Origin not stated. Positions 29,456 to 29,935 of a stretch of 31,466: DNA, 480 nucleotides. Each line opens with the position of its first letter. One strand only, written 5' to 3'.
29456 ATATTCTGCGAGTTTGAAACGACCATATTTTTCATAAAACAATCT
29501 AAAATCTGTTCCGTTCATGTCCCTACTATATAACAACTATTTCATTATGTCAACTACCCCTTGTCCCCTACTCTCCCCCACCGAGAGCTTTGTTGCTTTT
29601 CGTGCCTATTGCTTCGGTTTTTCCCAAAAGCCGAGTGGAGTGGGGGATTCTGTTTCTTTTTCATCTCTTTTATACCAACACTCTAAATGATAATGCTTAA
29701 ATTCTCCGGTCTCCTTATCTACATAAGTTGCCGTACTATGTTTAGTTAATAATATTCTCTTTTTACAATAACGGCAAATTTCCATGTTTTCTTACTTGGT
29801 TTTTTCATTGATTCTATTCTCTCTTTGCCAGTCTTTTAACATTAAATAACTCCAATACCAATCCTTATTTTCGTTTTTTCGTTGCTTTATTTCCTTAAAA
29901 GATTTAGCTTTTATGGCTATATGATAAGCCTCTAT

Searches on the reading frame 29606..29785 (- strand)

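Call 75: search_protein_families(library=pfam, max_evalue=0.1, proteins=[window:29606-29785:-])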
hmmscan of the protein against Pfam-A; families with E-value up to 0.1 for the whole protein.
window:29606-29785:- (59 aa): 1 family
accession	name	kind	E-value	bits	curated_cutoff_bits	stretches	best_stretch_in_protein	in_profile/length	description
PF00645.25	zf-PARP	-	0.077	14.2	39.3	1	4-46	10-58/87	Poly(ADP-ribose) polymerase and DNA-Ligase Zn-finger region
